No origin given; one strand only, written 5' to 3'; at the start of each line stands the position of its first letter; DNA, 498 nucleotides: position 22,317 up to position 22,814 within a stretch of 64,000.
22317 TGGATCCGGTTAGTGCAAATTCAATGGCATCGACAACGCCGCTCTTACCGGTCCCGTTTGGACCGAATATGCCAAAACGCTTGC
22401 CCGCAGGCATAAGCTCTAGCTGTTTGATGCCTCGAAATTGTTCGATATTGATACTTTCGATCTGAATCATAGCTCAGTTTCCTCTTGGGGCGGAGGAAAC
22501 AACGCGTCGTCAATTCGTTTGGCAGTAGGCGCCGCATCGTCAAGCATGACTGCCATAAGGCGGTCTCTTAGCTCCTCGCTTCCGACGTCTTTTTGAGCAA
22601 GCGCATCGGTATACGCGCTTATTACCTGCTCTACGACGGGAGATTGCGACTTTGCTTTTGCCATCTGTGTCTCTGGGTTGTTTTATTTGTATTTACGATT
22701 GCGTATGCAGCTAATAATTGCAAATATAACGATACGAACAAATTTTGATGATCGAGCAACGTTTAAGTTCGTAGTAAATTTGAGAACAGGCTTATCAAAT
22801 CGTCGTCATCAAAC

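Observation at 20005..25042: Three co-oriented genes resemble Lamassu in layout but use non-canonical components: Mrr-nuclease/STAND NTPase, a 65-aa ORF and a Rad50/SMC-like zinc-hook ATPase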

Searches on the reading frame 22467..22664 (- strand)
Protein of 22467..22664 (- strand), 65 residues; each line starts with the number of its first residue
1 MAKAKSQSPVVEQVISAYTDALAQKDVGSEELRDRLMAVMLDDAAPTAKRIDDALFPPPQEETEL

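Call 3: search_protein_families(library=pfam, proteins=[window:22467-22664:-], max_evalue=0.1)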
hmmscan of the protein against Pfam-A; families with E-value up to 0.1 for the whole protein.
window:22467-22664:- (65 aa): 0 families

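Call 4: search_protein_families(library=padloc, proteins=[window:22467-22664:-], max_evalue=0.1)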
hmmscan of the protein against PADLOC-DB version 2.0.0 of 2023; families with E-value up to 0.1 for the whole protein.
window:22467-22664:- (65 aa): 0 families

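Call 5: search_protein_families(library=ncbifam, proteins=[window:22467-22664:-], max_evalue=0.1)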
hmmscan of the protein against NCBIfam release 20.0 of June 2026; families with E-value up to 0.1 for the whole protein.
window:22467-22664:- (65 aa): 0 families

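Call 80: search_protein_families(library=pfam, alignment_id=A8, max_evalue=0.01)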
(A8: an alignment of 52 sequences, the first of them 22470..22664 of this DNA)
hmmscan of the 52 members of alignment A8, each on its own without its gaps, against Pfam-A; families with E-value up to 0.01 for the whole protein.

A. member 1, window:22470-22664:- (65 aa): 0 families

B. families by the number of members that match (of 52 scanned): 3 families
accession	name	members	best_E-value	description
PF18795.7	HSM3_N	1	0.0014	DNA mismatch repair protein HSM3, N terminal domain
PF02637.23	GatB_Yqey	1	0.0084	GatB domain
PF08951.15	EntA_Immun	1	0.0092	Enterocin A Immunity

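Call 81: search_solved_structures(query=A8, max_evalue=1)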
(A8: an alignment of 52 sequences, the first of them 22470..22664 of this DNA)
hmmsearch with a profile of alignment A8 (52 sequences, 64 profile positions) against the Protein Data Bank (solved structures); distinct sequences matched with E-value up to 1: 16.
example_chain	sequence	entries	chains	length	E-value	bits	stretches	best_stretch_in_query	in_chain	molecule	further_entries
8cwy_A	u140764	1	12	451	0.0015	21.6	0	5-37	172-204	T32-15-1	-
8cws_A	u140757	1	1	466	0.0018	21.3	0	5-38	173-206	F4132-2 Chain A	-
6zh1_A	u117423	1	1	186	0.01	18.9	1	20-45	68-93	Factor H-binding protein A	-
4yy5_A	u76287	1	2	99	0.012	18.6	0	10-38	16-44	dTor_3x33L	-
4yy2_A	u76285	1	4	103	0.015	18.4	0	10-38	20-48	dTor_3x33L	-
8dk1_A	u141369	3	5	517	0.034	17.2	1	16-49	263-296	JetA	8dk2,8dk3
1usd_A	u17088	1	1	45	0.096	15.8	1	1-29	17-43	VASODILATOR-STIMULATED PHOSPHOPROTEIN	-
6hu8_A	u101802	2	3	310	0.12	15.5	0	16-60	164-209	Transcriptional regulator ComR | Uncharacterized protein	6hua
1use_A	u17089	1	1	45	0.21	14.7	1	4-29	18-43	VASODILATOR-STIMULATED PHOSPHOPROTEIN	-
2ax3_A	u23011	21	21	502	0.27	14.3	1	19-47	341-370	hypothetical protein TM0922 | Bifunctional NAD(P)H-hydrate repair enzyme Nnr | Putative uncharacterized protein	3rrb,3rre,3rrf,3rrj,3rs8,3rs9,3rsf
2ph7_A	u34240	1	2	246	0.3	14.2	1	30-55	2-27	Uncharacterized protein AF_2093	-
9u9i_E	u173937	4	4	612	0.41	13.7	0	25-51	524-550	AP-4 complex subunit epsilon-1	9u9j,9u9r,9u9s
7mwr_B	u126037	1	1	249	0.42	13.7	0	5-42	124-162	LHD101B4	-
3qoq_A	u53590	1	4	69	0.63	13.2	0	29-48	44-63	Alginate and motility regulator Z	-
6f8l_G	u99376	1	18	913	0.65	13.1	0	36-57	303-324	Type IV pilus assembly protein PilF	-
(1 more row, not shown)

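Call 88: find_homologous_proteins(query=A8, max_evalue=0.001)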
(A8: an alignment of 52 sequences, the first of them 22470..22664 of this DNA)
Query A8 (52 sequences) (65 aa, profile of the alignment): 204 proteins with E <= 0.001 among 3785 candidates; the best 120 are listed.
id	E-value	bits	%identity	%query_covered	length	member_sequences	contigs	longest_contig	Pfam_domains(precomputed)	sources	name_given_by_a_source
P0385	5.9e-18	82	-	-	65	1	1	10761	-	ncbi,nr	ncbi:hypothetical protein MYX07_04330 [Patescibacteria group bacterium AH-259-L07]|nr:hypothetical p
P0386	1.2e-17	81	-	-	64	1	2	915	-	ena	-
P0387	1.9e-16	77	-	-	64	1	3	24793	-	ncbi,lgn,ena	-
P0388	2.8e-16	77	-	-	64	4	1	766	-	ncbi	-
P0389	5.1e-16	76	-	-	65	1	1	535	-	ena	-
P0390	6.9e-16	76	-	-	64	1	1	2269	-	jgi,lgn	-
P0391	8.2e-16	75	-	-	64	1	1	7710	-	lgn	-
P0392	9.7e-16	75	-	-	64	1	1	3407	-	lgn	-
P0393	9.5e-15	72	-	-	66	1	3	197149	-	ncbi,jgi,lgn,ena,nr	ncbi:MAG TPA: hypothetical protein VMX33_13225 [bacterium]|nr:hypothetical protein [bacterium]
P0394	1.0e-14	72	22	77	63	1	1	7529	-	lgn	-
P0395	1.4e-14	71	21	86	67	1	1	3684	-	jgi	jgi:hypothetical protein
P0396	6.0e-14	69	-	-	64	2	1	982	-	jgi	jgi:tripartite-type tricarboxylate transporter receptor subunit TctC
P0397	1.1e-13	69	-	-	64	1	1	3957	-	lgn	-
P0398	1.2e-13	68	-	-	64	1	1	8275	-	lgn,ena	-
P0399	1.7e-12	65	-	-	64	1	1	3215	-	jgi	jgi:hypothetical protein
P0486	1.6e-5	42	-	-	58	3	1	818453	-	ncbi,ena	-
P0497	2.8e-5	42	32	57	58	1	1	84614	-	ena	-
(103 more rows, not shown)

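Call 89: find_encoding_contigs(protein=P0486, flank=5000, max_places=2)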
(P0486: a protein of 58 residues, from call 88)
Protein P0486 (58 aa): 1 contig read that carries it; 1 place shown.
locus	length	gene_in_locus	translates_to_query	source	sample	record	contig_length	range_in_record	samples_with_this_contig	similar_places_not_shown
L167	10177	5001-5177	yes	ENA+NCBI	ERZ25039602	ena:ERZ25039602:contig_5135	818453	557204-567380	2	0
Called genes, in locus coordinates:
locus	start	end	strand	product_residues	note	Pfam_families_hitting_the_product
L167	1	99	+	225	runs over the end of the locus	-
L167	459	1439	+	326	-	PF16697:Yop-YscD_cpl, PF00498:FHA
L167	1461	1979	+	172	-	PF01582:TIR (weak), PF13676:TIR_2, PF08937:ThsB_TIR (weak)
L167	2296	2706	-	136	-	PF07366:SnoaL, PF12680:SnoaL_2, PF14534:DUF4440 (weak)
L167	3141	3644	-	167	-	PF00589:Phage_integrase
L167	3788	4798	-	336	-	PF03050:DDE_Tnp_IS66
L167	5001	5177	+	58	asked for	-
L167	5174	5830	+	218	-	PF02463:SMC_N, PF13476:AAA_23, PF13555:AAA_29 (weak)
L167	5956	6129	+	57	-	PF04255:DUF433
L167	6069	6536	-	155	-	-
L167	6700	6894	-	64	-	PF04255:DUF433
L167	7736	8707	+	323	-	PF01965:DJ-1_PfpI, PF00165:HTH_AraC (faint), PF12833:HTH_18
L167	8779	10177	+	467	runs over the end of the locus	PF01565:FAD_binding_4, PF08031:BBE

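Call 90: find_encoding_contigs(protein=P0497, flank=5000, max_places=2)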
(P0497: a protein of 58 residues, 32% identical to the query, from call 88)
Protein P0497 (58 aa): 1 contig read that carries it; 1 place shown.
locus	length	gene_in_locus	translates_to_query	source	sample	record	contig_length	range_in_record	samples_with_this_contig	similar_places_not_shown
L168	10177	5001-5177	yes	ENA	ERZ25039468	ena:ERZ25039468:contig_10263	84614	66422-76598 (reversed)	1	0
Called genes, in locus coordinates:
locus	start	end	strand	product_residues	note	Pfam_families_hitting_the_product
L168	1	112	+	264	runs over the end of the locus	PF06314:ADC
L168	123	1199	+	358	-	PF00389:2-Hacid_dh, PF02826:2-Hacid_dh_C, PF03446:NAD_binding_2 (faint)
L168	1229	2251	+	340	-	PF00248:Aldo_ket_red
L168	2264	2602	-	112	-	PF01037:AsnC_trans_reg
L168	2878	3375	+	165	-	PF28598:PDH_E1_N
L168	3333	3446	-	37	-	-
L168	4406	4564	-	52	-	-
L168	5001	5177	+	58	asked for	-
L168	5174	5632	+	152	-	PF02463:SMC_N, PF13555:AAA_29 (weak), PF13476:AAA_23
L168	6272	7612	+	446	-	PF13701:DDE_Tnp_1_4, PF01609:DDE_Tnp_1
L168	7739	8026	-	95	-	-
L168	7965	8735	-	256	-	PF00378:ECH_1, PF16113:ECH_2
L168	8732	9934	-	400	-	PF02515:CoA_transf_3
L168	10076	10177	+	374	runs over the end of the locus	PF01321:Creatinase_N (weak), PF00557:Peptidase_M24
